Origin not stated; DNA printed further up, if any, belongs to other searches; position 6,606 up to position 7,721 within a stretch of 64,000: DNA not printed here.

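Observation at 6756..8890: Three-gene wHTH / AbiEii-like nucleotidyltransferase / metallophosphoesterase operon: a possible AbiE-derived defence module with an extra effector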

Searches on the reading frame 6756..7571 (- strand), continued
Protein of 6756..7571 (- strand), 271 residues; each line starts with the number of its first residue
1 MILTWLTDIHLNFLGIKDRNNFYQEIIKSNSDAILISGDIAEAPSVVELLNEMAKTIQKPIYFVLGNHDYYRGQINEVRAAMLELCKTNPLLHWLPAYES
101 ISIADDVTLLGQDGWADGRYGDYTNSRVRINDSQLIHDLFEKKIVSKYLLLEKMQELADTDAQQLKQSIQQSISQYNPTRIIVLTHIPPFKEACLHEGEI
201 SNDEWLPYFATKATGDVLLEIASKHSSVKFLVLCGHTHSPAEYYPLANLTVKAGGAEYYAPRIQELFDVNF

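Call 77: search_solved_structures(query=A4, max_evalue=10, show_alignments=0)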
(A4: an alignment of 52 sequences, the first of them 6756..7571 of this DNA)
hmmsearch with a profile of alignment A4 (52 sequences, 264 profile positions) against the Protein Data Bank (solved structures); distinct sequences matched with E-value up to 10: 26.
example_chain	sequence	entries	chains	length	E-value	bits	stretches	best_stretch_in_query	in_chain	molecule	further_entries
2dxl_A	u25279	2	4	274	0.0003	23.5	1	27-69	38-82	Phosphohydrolase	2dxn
2zo9_B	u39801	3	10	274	0.00031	23.4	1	27-69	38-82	Phosphohydrolase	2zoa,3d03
2xmo_A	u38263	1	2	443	0.0098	18.5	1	18-70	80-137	LMO2642 PROTEIN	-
5ebb_A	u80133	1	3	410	0.0099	18.5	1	45-104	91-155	Acid sphingomyelinase-like phosphodiesterase 3a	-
5ebe_B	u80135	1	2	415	0.01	18.5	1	45-104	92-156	Acid sphingomyelinase-like phosphodiesterase 3a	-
5ebe_A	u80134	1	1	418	0.011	18.4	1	45-104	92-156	Acid sphingomyelinase-like phosphodiesterase 3a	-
1ii7_A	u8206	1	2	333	0.015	17.9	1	1-69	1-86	Mre11 nuclease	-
4hd0_A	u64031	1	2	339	0.016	17.9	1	1-69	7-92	DNA double-strand break repair protein Mre11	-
3dsc_A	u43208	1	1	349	0.017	17.8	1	1-69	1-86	DNA double-strand break repair protein mre11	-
7dog_A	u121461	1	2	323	0.03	17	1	19-69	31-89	Nuclease SbcCD subunit D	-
8w6p_A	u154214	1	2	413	0.093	15.3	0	49-104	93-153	Acid sphingomyelinase-like phosphodiesterase 3a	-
8w6r_A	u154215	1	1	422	0.1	15.2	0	49-104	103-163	Acid sphingomyelinase-like phosphodiesterase 3a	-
5fc1_A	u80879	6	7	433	0.11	15.1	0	49-104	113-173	Acid sphingomyelinase-like phosphodiesterase 3a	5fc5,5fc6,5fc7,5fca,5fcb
8qk2_A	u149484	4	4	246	0.11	15.1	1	1-77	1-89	UDP-2,3-diacylglucosamine hydrolase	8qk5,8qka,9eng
4o24_A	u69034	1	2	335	0.29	13.7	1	17-71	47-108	Exonuclease, putative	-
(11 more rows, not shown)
